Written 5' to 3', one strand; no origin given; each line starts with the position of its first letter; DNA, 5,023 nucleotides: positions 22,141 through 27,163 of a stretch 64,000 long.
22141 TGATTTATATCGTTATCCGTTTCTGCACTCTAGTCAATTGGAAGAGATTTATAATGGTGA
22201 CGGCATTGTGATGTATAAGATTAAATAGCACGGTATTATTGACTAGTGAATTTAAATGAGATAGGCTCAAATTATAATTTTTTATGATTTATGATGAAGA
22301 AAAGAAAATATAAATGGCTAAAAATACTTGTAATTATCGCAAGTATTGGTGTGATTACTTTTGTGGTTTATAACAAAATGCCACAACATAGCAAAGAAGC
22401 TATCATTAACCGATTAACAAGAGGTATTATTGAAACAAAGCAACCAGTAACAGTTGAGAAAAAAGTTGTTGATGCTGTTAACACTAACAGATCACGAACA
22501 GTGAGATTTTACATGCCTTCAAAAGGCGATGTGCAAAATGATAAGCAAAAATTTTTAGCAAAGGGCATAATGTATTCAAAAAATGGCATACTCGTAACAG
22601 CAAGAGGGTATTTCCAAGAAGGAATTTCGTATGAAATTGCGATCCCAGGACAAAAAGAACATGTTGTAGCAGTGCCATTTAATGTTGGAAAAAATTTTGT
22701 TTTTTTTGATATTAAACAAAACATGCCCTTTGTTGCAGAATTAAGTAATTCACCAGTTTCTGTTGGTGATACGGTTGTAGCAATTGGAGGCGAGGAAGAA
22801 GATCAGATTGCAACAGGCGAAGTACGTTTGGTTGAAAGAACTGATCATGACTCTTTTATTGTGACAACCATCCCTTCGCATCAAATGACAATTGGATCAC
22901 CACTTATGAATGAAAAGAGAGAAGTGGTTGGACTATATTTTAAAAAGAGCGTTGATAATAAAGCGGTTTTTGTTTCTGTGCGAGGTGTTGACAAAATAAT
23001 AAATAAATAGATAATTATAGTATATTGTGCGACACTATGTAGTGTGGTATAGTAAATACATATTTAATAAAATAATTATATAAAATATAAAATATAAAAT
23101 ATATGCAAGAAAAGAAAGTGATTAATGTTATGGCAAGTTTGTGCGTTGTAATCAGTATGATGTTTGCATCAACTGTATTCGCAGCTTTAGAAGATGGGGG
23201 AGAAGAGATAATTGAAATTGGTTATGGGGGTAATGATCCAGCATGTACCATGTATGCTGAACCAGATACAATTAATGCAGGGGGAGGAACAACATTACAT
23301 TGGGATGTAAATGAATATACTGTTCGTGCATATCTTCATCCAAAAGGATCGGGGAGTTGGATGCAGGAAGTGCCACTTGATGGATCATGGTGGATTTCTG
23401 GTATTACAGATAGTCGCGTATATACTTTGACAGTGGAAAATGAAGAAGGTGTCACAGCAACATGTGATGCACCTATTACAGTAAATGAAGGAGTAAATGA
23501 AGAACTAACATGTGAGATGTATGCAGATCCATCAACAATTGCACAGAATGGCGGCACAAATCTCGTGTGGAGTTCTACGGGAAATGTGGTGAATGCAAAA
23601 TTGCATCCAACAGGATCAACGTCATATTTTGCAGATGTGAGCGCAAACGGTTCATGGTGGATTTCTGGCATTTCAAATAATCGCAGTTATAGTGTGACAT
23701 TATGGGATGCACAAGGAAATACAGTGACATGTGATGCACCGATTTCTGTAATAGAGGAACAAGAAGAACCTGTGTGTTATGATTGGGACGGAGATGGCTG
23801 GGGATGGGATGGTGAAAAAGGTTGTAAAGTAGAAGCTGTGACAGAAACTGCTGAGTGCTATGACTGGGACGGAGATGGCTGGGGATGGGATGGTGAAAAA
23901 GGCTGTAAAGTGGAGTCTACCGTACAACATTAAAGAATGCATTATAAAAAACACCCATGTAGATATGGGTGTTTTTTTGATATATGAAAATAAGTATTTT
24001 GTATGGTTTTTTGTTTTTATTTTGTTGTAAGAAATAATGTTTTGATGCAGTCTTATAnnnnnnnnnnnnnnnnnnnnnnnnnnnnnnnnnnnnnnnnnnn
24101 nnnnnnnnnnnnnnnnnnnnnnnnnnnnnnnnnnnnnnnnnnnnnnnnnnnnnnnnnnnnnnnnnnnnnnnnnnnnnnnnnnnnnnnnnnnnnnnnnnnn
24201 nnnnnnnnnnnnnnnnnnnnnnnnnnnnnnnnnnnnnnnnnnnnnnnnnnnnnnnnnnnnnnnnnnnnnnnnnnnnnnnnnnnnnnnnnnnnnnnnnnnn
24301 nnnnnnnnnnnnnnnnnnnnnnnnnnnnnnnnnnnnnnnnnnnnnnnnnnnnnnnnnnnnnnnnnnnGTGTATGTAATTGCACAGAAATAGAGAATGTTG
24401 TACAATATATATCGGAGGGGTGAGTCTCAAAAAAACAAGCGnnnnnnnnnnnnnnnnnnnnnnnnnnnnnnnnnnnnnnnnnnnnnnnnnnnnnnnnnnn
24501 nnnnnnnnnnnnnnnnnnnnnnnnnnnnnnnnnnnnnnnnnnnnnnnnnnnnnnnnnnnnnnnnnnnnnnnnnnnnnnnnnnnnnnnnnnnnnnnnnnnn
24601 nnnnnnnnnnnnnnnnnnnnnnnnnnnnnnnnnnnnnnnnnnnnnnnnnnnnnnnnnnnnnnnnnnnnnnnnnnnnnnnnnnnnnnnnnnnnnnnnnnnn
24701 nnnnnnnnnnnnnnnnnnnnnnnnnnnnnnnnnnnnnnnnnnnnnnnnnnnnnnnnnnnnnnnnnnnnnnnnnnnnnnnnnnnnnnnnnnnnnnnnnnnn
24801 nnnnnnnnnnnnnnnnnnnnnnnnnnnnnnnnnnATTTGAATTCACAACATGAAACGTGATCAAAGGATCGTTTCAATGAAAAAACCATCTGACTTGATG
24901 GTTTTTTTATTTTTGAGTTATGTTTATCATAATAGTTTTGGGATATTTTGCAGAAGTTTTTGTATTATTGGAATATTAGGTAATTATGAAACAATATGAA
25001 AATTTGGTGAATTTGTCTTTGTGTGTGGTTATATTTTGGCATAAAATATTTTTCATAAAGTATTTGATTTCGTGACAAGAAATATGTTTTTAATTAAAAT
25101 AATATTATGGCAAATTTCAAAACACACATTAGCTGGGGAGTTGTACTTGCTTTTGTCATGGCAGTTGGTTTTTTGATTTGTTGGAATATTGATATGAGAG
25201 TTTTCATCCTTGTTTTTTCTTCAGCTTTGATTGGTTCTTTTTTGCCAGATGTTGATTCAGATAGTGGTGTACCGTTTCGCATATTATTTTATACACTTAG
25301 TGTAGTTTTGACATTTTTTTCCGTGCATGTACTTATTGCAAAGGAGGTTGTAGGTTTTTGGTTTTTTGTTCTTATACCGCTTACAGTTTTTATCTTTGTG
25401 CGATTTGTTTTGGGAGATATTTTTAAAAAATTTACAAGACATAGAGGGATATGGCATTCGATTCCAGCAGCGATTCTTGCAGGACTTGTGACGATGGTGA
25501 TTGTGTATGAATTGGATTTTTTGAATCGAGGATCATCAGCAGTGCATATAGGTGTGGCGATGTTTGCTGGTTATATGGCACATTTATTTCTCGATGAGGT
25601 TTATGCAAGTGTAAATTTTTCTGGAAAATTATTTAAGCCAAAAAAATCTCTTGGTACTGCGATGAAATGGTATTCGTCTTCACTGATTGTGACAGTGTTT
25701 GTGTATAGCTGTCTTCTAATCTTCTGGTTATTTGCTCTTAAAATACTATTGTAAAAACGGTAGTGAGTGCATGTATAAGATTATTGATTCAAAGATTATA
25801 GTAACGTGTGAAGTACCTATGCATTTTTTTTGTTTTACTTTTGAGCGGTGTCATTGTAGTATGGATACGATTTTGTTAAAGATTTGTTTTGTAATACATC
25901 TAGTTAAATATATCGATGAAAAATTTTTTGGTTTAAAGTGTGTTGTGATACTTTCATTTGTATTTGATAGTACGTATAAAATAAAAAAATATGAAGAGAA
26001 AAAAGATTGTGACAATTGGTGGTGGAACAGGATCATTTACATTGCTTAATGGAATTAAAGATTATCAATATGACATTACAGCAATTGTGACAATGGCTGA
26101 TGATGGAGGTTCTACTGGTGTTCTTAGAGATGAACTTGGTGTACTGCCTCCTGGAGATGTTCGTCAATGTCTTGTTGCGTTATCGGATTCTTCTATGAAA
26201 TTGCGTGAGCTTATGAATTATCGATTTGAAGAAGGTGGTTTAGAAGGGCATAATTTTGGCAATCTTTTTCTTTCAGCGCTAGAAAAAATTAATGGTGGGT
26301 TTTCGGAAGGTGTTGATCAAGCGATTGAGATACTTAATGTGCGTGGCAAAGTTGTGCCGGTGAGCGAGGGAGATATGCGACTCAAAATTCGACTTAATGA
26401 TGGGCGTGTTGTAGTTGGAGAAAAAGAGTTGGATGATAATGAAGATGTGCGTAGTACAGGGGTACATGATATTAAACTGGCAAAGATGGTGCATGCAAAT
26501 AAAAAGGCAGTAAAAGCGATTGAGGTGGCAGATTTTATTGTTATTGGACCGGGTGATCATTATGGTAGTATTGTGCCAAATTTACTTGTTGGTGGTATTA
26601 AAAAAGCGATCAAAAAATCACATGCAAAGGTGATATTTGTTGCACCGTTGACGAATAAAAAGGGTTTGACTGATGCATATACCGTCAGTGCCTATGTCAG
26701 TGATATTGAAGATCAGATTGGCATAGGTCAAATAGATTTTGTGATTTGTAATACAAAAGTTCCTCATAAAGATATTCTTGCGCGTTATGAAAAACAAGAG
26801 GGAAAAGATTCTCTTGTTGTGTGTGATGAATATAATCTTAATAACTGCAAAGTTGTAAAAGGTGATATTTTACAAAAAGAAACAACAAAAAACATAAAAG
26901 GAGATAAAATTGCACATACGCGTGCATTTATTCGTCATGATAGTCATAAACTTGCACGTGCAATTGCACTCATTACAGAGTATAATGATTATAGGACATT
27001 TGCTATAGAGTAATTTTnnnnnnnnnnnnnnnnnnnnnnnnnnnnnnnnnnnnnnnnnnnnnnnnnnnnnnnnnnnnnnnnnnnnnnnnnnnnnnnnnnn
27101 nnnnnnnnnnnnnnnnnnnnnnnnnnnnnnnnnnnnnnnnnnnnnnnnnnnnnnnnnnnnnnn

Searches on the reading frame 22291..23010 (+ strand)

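Call 7: search_protein_families(library=pfam, proteins=[window:22291-23010:+], max_evalue=0.001)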
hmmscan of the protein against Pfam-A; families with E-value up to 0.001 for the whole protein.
window:22291-23010:+ (239 aa): 1 family
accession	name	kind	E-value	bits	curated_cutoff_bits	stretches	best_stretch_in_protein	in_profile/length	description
PF13365.12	Trypsin_2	-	1.7e-09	39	27.6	1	92-215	3-144/144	Trypsin-like peptidase domain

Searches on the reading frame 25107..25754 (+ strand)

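Call 53: search_protein_families(library=pfam, proteins=[window:25107-25754:+], max_evalue=0.0001)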
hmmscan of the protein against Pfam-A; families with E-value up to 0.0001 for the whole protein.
window:25107-25754:+ (215 aa): 1 family
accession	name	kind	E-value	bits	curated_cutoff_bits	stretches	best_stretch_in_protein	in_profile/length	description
PF04307.19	YdjM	-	2e-12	47.4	29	1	2-198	2-133/176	YdjM inner membrane protein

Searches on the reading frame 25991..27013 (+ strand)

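Call 53: search_protein_families(library=pfam, proteins=[window:25991-27013:+], max_evalue=0.0001)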
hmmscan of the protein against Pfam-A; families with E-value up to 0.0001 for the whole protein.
window:25991-27013:+ (340 aa): 1 family
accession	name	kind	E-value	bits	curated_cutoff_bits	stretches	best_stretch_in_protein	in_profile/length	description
PF01933.23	CofD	-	9.4e-86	288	30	1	6-293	1-289/290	2-phospho-L-lactate transferase CofD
